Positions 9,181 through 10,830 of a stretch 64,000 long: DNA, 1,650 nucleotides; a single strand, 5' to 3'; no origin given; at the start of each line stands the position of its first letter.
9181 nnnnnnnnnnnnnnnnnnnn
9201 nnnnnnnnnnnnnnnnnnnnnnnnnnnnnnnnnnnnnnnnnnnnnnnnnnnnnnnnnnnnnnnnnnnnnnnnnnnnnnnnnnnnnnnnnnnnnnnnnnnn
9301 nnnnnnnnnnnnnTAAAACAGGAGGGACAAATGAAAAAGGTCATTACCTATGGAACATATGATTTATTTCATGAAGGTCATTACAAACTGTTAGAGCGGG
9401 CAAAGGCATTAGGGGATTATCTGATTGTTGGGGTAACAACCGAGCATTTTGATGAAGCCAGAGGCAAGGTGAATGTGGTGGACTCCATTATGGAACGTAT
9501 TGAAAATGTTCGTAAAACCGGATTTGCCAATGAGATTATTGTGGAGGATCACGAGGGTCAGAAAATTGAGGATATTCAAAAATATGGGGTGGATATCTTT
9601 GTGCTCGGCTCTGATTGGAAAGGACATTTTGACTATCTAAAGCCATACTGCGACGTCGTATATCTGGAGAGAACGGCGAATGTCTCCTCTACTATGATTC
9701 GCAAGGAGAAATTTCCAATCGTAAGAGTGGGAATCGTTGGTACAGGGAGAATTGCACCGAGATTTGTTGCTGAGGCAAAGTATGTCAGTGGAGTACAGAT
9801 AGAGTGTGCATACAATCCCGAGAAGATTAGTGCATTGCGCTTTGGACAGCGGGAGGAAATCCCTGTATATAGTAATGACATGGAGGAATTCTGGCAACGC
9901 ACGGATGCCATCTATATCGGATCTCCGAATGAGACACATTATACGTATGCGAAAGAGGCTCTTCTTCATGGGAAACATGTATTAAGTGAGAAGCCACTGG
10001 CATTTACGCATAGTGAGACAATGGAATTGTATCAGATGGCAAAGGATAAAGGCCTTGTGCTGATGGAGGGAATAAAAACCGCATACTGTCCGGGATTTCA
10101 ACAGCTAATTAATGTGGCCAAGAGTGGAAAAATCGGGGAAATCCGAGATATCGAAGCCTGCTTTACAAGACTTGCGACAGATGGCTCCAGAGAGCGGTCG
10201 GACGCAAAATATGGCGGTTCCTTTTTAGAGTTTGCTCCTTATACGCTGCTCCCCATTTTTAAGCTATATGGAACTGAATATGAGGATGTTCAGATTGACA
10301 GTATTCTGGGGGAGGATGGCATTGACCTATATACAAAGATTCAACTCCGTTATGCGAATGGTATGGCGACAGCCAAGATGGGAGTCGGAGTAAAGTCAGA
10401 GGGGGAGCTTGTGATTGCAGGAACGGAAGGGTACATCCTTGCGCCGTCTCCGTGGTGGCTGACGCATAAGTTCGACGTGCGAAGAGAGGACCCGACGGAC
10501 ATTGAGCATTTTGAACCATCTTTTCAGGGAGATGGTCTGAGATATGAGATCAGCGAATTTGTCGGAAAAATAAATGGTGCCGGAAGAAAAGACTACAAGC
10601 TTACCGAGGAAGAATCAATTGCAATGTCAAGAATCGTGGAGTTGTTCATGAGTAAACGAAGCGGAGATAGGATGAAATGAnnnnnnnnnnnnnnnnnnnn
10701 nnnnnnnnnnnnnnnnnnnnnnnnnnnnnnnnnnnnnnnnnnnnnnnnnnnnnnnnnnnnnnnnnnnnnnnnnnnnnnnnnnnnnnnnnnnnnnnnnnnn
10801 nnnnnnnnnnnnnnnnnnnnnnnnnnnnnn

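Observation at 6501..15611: LicD block fed by unusual fusions: a candidate rare CDP-polyol pathway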

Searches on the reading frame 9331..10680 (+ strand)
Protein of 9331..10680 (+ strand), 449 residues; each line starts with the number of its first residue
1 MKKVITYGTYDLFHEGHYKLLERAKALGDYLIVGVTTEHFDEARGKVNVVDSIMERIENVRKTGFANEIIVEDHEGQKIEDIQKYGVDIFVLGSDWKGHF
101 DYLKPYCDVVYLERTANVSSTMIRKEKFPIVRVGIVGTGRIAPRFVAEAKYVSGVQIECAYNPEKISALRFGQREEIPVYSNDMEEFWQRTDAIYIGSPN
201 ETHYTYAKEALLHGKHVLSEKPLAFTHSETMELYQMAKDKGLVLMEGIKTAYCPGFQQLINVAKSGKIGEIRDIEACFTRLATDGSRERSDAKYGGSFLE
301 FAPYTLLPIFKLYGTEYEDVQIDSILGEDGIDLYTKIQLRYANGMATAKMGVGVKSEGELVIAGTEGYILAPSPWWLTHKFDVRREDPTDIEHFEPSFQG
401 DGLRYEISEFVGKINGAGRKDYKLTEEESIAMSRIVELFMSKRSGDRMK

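Call 3: search_protein_families(library=pfam, proteins=[window:9331-10680:+], max_evalue=0.01)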
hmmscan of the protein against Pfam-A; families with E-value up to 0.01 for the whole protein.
window:9331-10680:+ (449 aa): 4 families
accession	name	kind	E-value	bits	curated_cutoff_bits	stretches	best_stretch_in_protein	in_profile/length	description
PF01408.29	GFO_IDH_MocA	-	4.5e-24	85.9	24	1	131-247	1-119/120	Oxidoreductase family, NAD-binding Rossmann fold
PF01467.32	CTP_transf_like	-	7.2e-18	65.5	21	1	5-125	1-132/133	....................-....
PF22725.1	GFO_IDH_MocA_C3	-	5e-08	33.4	27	1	256-369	1-123/124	GFO/IDH/MocA C-terminal domain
PF02826.25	2-Hacid_dh_C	-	0.0022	17.9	25.1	1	131-211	37-114/178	D-isomer specific 2-hydroxyacid dehydrogenase, NAD binding domain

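Call 5: search_protein_families(library=ncbifam, proteins=[window:9331-10680:+], max_evalue=0.01)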
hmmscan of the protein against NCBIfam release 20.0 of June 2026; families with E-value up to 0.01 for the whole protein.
window:9331-10680:+ (449 aa): 19 families
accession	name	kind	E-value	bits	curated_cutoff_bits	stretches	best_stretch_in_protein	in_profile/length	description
TIGR01518.1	g3p_cytidyltrns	equivalog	4.5e-31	107.6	165.4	1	4-126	1-124/125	glycerol-3-phosphate cytidylyltransferase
TIGR04380.1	myo_inos_iolG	equivalog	7.9e-20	71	355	1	131-275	2-149/330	inositol 2-dehydrogenase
NF008607.0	PRK11579.1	subfamily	1.4e-15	57.2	330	1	174-317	47-193/346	oxidoreductase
NF007574.0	PRK10206.1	equivalog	2.8e-14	52.9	352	1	194-365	69-241/345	oxidoreductase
NF058561.1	BT_2158_fam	equivalog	4.6e-14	51.9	750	1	125-280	33-186/487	glycoside 3-dehydrogenase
NF040723.1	UDP-GlcNAcDh_Arch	equivalog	1.7e-13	50.8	450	1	131-276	1-146/302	UDP-N-acetylglucosamine 3-dehydrogenase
TIGR00125.1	cyt_tran_rel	domain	1.8e-13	50.5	27.7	1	4-53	2-50/65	adenylyltransferase/cytidyltransferase family protein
NF041392.1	XylDh_Gfo6_Halo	equivalog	8e-13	47.9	350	1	190-279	82-171/350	D-xylose 1-dehydrogenase Gfo6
NF001985.0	PRK00777.1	subfamily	2.2e-12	47.3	104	1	1-63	4-65/157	pantetheine-phosphate adenylyltransferase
NF052479.1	LevoglcsnDh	equivalog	7e-11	41.4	650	1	189-278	72-161/386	levoglucosan dehydrogenase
TIGR02199.1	rfaE_dom_II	equivalog_domain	1.7e-10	40.9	181.5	1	3-98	13-108/144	D-glycero-beta-D-manno-heptose 1-phosphate adenylyltransferase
NF052679.1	InsChiInosDhIolG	equivalog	2.2e-09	36.8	540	1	131-277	3-154/343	bifunctional inositol 2-dehydrogenase/D-chiro-inositol 1-dehydrogenase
NF008454.0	PRK11316.1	equivalog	3.9e-07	29.1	521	1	3-97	342-436/475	bifunctional D-glycero-beta-D-manno-heptose-7-phosphate kinase/D-glycero-beta-D-manno-heptose 1-phosphate adenylyltransferase HldE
NF005518.0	PRK07143.1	equivalog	1.9e-06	27.6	232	1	2-97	16-120/281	hypothetical protein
NF002250.0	PRK01170.1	subfamily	1.1e-05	25.1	489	1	3-47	2-48/322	bifunctional pantetheine-phosphate adenylyltransferase/NTP phosphatase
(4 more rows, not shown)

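Call 9: find_homologous_proteins(query=window:9331-10680:+, max_evalue=1e-10)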
Query window:9331-10680:+ (449 aa): 8000 proteins with E <= 1e-10 among 8000 candidates; the best 120 are listed.
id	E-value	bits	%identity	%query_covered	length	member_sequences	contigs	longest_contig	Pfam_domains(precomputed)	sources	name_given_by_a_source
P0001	0.0e+0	1018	99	100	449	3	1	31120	PF01408.29,PF22725.2,PF01467.33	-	-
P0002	0.0e+0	1012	99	100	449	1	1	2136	PF01408.29,PF22725.2,PF01467.33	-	-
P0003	5.9e-289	976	94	100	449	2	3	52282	PF01408.29,PF22725.2,PF01467.33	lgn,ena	-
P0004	2.0e-288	974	95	99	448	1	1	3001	PF01408.29,PF22725.2,PF01467.33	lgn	-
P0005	4.9e-288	973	95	99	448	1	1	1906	PF01408.29,PF22725.2,PF01467.33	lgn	-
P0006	1.2e-287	972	95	99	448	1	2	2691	PF01408.29,PF22725.2,PF01467.33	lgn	-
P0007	4.1e-287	970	95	99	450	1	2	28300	PF01408.29,PF22725.2,PF01467.33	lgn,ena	-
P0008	5.0e-287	970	95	99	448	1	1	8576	PF01408.29,PF22725.2,PF01467.33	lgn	-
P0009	6.3e-275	930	90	100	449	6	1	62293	PF01408.29,PF22725.2,PF01467.33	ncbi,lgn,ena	-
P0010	5.4e-274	927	90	99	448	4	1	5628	PF01408.29,PF22725.2,PF01467.33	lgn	-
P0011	1.3e-273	926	90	100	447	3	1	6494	PF01408.29,PF22725.2,PF01467.33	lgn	-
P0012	1.8e-273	925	90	99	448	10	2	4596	PF01408.29,PF22725.2,PF01467.33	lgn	-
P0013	1.4e-272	922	89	99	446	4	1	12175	PF01408.29,PF22725.2,PF01467.33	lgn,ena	-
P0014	2.0e-272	922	90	99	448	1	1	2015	PF01408.29,PF22725.2,PF01467.33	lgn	-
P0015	3.8e-272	921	89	99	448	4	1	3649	PF01408.29,PF22725.2,PF01467.33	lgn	-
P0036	9.4e-247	837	81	99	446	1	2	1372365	PF01408.29,PF22725.2,PF01467.33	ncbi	-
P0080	2.8e-216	737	72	99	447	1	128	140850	PF01408.29,PF22725.2,PF01467.33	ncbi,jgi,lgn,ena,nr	ncbi:MAG: Gfo/Idh/MocA family oxidoreductase [Lachnospira sp.]|jgi:glycerol-3-phosphate cytidylyltra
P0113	7.0e-215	732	71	100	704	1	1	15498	PF01408.29,PF22725.2,PF01467.33,PF03009.24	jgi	-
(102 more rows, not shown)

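Call 11: find_encoding_contigs(protein=P0080, flank=10000, max_places=3)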
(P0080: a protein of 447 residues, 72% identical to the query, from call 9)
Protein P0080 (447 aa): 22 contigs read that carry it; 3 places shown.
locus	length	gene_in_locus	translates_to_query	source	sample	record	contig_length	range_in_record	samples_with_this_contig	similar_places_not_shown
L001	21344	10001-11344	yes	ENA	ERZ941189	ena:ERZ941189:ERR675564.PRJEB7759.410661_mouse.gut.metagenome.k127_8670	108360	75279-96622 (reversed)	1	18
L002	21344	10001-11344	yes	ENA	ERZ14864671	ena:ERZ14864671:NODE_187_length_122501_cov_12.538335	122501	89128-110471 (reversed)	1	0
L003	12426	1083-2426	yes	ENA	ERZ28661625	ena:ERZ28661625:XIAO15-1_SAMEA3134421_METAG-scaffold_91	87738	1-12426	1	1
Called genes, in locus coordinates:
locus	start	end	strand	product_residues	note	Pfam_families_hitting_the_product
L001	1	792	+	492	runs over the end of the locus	PF00669:Flagellin_N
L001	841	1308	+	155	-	PF02623:FliW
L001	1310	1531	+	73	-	PF02599:CsrA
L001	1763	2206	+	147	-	PF03646:FlaG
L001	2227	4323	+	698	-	PF02465:FliD_N, PF07195:FliD_C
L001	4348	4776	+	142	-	PF02561:FliS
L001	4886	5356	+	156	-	-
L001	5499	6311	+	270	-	PF00669:Flagellin_N, PF00700:Flagellin_C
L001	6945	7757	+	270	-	PF00669:Flagellin_N, PF00700:Flagellin_C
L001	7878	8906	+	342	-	PF00535:Glycos_transf_2, PF10111:Glyco_tranf_2_2, PF13641:Glyco_tranf_2_3 (weak)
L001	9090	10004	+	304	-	PF04991:LicD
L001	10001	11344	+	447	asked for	PF01467:CTP_transf_like, PF01408:GFO_IDH_MocA, PF22725:GFO_IDH_MocA_C3 (weak)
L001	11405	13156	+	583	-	PF01408:GFO_IDH_MocA, PF02826:2-Hacid_dh_C (weak), PF22725:GFO_IDH_MocA_C3, PF03009:GDPD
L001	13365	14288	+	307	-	PF02661:Fic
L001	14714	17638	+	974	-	-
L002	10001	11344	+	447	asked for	PF01467:CTP_transf_like, PF01408:GFO_IDH_MocA, PF22725:GFO_IDH_MocA_C3 (weak)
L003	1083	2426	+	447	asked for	PF01467:CTP_transf_like, PF01408:GFO_IDH_MocA, PF22725:GFO_IDH_MocA_C3 (weak)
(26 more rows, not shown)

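Call 12: find_encoding_contigs(protein=P0113, flank=10000, max_places=2)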
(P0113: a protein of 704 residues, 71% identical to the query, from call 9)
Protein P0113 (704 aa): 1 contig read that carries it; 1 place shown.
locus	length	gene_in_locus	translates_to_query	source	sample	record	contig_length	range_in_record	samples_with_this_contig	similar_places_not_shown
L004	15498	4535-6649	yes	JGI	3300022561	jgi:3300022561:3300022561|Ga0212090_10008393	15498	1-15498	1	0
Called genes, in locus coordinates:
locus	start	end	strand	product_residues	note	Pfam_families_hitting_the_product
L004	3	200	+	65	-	?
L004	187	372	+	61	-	-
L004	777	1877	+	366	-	PF00535:Glycos_transf_2, PF13181:TPR_8 (faint), PF07719:TPR_2 (faint), PF13176:TPR_7 (faint), PF13424:TPR_12 (faint), PF00515:TPR_1 (faint), PF13174:TPR_6 (faint)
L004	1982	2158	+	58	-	PF00535:Glycos_transf_2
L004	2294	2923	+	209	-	-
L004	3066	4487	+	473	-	PF00149:Metallophos, PF12850:Metallophos_2 (faint)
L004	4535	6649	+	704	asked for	PF01467:CTP_transf_like, PF01408:GFO_IDH_MocA, PF22725:GFO_IDH_MocA_C3 (weak), PF03009:GDPD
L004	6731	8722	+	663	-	-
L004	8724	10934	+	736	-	-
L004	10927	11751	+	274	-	PF04991:LicD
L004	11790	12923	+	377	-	PF13579:Glyco_trans_4_4, PF00534:Glycos_transf_1, PF13692:Glyco_trans_1_4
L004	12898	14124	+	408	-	PF13186:SPASM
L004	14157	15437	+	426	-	PF00535:Glycos_transf_2, PF10111:Glyco_tranf_2_2, PF13641:Glyco_tranf_2_3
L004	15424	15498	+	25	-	?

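Call 18: find_encoding_contigs(protein=P0036, flank=10000, max_places=2)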
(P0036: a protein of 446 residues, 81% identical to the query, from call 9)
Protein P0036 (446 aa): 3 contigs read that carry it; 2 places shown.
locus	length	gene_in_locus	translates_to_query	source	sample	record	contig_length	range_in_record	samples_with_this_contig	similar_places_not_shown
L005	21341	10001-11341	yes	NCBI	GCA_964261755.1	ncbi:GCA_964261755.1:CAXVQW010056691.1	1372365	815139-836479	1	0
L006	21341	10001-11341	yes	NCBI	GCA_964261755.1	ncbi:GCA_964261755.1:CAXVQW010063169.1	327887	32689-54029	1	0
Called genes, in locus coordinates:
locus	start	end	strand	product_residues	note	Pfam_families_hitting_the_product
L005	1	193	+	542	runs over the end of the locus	PF00669:Flagellin_N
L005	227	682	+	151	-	PF02623:FliW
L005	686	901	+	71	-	PF02599:CsrA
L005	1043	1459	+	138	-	PF03646:FlaG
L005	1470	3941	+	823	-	PF02465:FliD_N, PF07195:FliD_C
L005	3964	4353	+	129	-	PF02561:FliS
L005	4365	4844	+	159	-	PF05130:FlgN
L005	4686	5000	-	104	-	-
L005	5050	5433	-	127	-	PF18812:PBECR3, PF18810:PBECR2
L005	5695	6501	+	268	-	PF00669:Flagellin_N, PF00700:Flagellin_C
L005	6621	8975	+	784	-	PF04991:LicD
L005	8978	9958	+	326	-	PF04991:LicD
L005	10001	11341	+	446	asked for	PF01467:CTP_transf_like, PF01408:GFO_IDH_MocA, PF22725:GFO_IDH_MocA_C3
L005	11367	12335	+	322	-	PF01408:GFO_IDH_MocA, PF22725:GFO_IDH_MocA_C3 (weak)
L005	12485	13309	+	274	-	PF04991:LicD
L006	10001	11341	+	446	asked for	PF01467:CTP_transf_like, PF01408:GFO_IDH_MocA, PF22725:GFO_IDH_MocA_C3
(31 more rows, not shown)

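Call 19: search_solved_structures(query=window:9331-10680:+, max_evalue=0.00001)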
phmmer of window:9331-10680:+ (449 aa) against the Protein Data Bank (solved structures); distinct sequences matched with E-value up to 0.00001: 66 (the best 60 are shown).
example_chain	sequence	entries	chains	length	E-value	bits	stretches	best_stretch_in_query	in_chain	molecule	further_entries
2b7l_A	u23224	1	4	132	1.5e-33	119.6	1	1-128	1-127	glycerol-3-phosphate cytidylyltransferase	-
1coz_A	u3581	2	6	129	8.7e-33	117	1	1-126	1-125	PROTEIN (GLYCEROL-3-PHOSPHATE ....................) | glycerol-3-phosphate cytidylyltransferase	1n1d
3evn_A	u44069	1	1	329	6.5e-29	104.2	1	131-388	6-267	Oxidoreductase, Gfo/Idh/MocA family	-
3e9m_A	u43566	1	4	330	2.6e-25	92.4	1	131-440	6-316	Oxidoreductase, Gfo/Idh/MocA family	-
2o48_X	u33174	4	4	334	3.8e-18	68.8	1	131-386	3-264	Dimeric dihydrodiol dehydrogenase | Trans-1,2-dihydrobenzene-1,2-diol dehydrogenase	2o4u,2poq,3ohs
4had_A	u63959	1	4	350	3.4e-16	62.3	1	130-414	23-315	Probable oxidoreductase protein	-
4iq0_A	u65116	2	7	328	5.2e-16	61.7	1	130-343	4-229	Oxidoreductase, Gfo/Idh/MocA family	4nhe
2ho5_A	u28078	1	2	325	7.6e-16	61.2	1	131-343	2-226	Oxidoreductase, Gfo/Idh/MocA family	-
3rbv_A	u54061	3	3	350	3.5e-15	59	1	131-318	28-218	Sugar 3-ketoreductase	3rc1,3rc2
3rc7_A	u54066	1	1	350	9.2e-15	57.6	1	131-307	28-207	Sugar 3-ketoreductase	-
3rcb_A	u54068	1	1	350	1.3e-14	57.2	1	131-318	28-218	Sugar 3-ketoreductase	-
3rc9_A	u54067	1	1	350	2.4e-14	56.2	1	131-318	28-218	Sugar 3-ketoreductase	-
3hnp_A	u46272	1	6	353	8.7e-14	54.4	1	133-367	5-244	Oxidoreductase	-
7wzd_A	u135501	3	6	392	3.8e-13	52.3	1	131-277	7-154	4,5-dihydroxyphthalate dehydrogenase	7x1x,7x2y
3elb_A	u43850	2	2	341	5.9e-13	51.6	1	7-106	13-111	Ethanolamine-phosphate cytidylyltransferase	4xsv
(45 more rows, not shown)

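Call 22: search_protein_representatives(protein=window:9331-10680:+)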
Query: 449 residues. Proteins with E-value up to 0.001 (for the whole library): 25825; up to 1e-10: 5246; up to 1e-30: 334. The best 150 are listed.
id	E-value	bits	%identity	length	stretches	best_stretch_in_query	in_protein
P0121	1.4e-210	716.1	69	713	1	1-449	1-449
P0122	3.0e-205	698.6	67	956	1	1-446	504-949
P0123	1.7e-204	696.2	67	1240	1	1-447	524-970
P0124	1.3e-167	574.5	57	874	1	1-444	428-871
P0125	2.4e-166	570.4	50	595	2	2-440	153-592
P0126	4.5e-139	480.5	50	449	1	3-437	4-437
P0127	6.4e-136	470.1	49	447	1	1-443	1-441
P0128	1.1e-135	469.4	50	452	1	1-441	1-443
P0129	2.4e-129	448.5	49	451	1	2-441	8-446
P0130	1.3e-127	442.8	48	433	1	1-439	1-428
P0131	2.4e-127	441.9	48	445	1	1-442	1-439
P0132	1.2e-124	433.0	66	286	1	1-285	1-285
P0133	8.7e-123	426.8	46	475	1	3-445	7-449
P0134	3.8e-121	421.4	46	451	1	2-437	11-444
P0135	6.0e-119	414.2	47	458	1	1-417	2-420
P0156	2.8e-94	332.9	52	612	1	128-430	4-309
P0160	1.7e-91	323.8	50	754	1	131-443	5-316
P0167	2.4e-88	313.3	47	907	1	121-444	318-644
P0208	2.8e-71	257.1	44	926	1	131-446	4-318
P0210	3.1e-70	253.7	28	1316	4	131-409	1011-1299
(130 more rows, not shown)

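Call 23: search_protein_families(library=pfam, proteins=[P0121, P0122, P0123, P0124, P0125, P0160, P0167, P0208, P0210, P0156], max_evalue=0.00001)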
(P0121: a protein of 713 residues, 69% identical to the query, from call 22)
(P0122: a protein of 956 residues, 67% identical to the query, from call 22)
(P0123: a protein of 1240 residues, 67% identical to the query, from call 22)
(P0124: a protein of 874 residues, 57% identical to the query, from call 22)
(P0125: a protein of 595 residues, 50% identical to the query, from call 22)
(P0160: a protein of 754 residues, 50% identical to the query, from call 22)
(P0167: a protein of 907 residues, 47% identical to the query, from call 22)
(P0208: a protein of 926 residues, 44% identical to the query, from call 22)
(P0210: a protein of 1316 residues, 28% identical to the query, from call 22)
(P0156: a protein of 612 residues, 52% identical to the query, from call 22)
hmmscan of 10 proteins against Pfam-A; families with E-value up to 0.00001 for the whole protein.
P0121 (713 aa): 4 families
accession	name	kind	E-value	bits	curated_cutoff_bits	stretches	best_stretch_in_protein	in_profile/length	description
PF03009.23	GDPD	-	1.3e-35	124.1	23.6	1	464-709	1-243/244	Glycerophosphoryl diester phosphodiesterase family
PF01408.29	GFO_IDH_MocA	-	1.5e-27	97.1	24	1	131-247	1-119/120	Oxidoreductase family, NAD-binding Rossmann fold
PF01467.32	CTP_transf_like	-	2.8e-19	70.1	21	1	5-126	1-133/133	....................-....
PF22725.1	GFO_IDH_MocA_C3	-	1.3e-06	28.8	27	1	258-369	3-123/124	GFO/IDH/MocA C-terminal domain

P0122 (956 aa): 4 families
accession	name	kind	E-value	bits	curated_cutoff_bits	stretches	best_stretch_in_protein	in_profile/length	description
PF01408.29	GFO_IDH_MocA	-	3.2e-26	92.8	24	1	634-750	1-119/120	Oxidoreductase family, NAD-binding Rossmann fold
PF01467.32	CTP_transf_like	-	3.9e-18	66.4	21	1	508-628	1-132/133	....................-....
PF00149.33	Metallophos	-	5.1e-11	43.8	21.5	1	169-345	2-169/191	Calcineurin-like phosphoesterase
PF22725.1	GFO_IDH_MocA_C3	-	1.8e-08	34.9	27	1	760-872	2-123/124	GFO/IDH/MocA C-terminal domain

P0123 (1240 aa): 5 families
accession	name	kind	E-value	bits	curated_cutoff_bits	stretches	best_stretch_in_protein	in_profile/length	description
PF03009.23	GDPD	-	1.2e-35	124.3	23.6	1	987-1235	1-243/244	Glycerophosphoryl diester phosphodiesterase family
PF01408.29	GFO_IDH_MocA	-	4.1e-26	92.5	24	1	654-769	1-118/120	Oxidoreductase family, NAD-binding Rossmann fold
PF01467.32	CTP_transf_like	-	1.6e-17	64.4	21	1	528-648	1-132/133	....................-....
PF00149.33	Metallophos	-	4.8e-11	43.9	21.5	1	189-384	1-181/191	Calcineurin-like phosphoesterase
PF22725.1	GFO_IDH_MocA_C3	-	9.5e-06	26.1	27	0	780-892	2-123/124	GFO/IDH/MocA C-terminal domain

P0124 (874 aa): 4 families
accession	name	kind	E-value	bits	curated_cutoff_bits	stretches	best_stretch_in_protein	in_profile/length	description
PF01408.29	GFO_IDH_MocA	-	9.6e-22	78.4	24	1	558-672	1-117/120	Oxidoreductase family, NAD-binding Rossmann fold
PF01467.32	CTP_transf_like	-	6.8e-17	62.3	21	1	432-552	1-132/133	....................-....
PF00149.33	Metallophos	-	1e-11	46.1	21.5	1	140-346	3-190/191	Calcineurin-like phosphoesterase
PF22725.1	GFO_IDH_MocA_C3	-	1.6e-08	35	27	1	685-796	3-123/124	GFO/IDH/MocA C-terminal domain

P0125 (595 aa): 5 families
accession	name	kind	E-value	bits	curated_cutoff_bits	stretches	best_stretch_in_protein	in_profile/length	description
PF01467.32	CTP_transf_like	-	2e-37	128.8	21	2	17-144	2-133/133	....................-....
PF01408.29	GFO_IDH_MocA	-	1.1e-24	87.9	24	1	283-397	2-118/120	Oxidoreductase family, NAD-binding Rossmann fold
PF06574.18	FAD_syn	-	4.5e-07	30.3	27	0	152-178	6-32/158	FAD synthetase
PF22725.1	GFO_IDH_MocA_C3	-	4.8e-07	30.2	27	1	409-521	3-123/124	GFO/IDH/MocA C-terminal domain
PF02569.21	Pantoate_ligase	-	1.8e-06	27.7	20.7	0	14-47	23-55/268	Pantoate-beta-alanine ligase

P0160 (754 aa): 3 families
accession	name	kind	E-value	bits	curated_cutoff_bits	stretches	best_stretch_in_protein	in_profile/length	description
PF01408.29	GFO_IDH_MocA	-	2.8e-29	102.7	24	1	7-121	3-119/120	Oxidoreductase family, NAD-binding Rossmann fold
PF00149.33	Metallophos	-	1.5e-13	52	21.5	1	477-680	3-190/191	Calcineurin-like phosphoesterase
PF22725.1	GFO_IDH_MocA_C3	-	5.7e-11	42.9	27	1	130-243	1-123/124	GFO/IDH/MocA C-terminal domain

P0167 (907 aa): 4 families
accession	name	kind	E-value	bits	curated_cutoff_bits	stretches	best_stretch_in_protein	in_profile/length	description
PF03009.23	GDPD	-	2.6e-35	123.1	23.6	1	663-900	1-243/244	Glycerophosphoryl diester phosphodiesterase family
PF04991.19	LicD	-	1.6e-31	110.6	22.6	1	44-270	5-227/227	LicD family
PF01408.29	GFO_IDH_MocA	-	1.5e-20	74.5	24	1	328-448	1-118/120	Oxidoreductase family, NAD-binding Rossmann fold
PF22725.1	GFO_IDH_MocA_C3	-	3.9e-08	33.8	27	1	459-571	2-124/124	GFO/IDH/MocA C-terminal domain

P0208 (926 aa): 4 families
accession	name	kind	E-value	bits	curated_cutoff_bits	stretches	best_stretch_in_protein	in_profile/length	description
PF04991.19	LicD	-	2.8e-30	106.5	22.6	1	652-773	2-123/227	LicD family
PF03009.23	GDPD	-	1.7e-29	104.1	23.6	1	338-521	1-168/244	Glycerophosphoryl diester phosphodiesterase family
PF01408.29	GFO_IDH_MocA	-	6.3e-25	88.6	24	1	4-119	1-118/120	Oxidoreductase family, NAD-binding Rossmann fold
PF22725.1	GFO_IDH_MocA_C3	-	4.4e-08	33.6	27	1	131-242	3-123/124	GFO/IDH/MocA C-terminal domain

P0210 (1316 aa): 7 families
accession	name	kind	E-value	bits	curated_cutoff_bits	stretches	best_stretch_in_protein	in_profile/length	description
PF01408.29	GFO_IDH_MocA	-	1.3e-80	268.3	24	4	676-793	2-117/120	Oxidoreductase family, NAD-binding Rossmann fold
PF22725.1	GFO_IDH_MocA_C3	-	8.1e-66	220.1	27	4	470-583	3-123/124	GFO/IDH/MocA C-terminal domain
PF02894.22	GFO_IDH_MocA_C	-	1.7e-17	64.4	22.9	0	473-589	2-129/218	Oxidoreductase family, C-terminal alpha/beta domain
PF03807.23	F420_oxidored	-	3.4e-11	44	21.6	0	360-422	18-79/94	NADP oxidoreductase coenzyme F420-dependent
PF03447.22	NAD_binding_3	-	9.6e-11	42.9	24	0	9-118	1-111/116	Homoserine dehydrogenase, NAD binding domain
PF08446.17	PAS_2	-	6e-09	37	21.4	0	193-252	8-65/107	PAS fold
PF01488.26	Shikimate_DH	-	1.1e-06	29.2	24.3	0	681-744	19-81/138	Shikimate / quinate 5-dehydrogenase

P0156 (612 aa): 3 families
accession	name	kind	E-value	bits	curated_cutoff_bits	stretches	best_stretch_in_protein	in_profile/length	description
PF03009.23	GDPD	-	9.3e-33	114.8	23.6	1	359-607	1-243/244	Glycerophosphoryl diester phosphodiesterase family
PF01408.29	GFO_IDH_MocA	-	1.3e-27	97.3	24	1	7-121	1-117/120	Oxidoreductase family, NAD-binding Rossmann fold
PF22725.1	GFO_IDH_MocA_C3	-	2.4e-06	28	27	1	132-245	1-123/124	GFO/IDH/MocA C-terminal domain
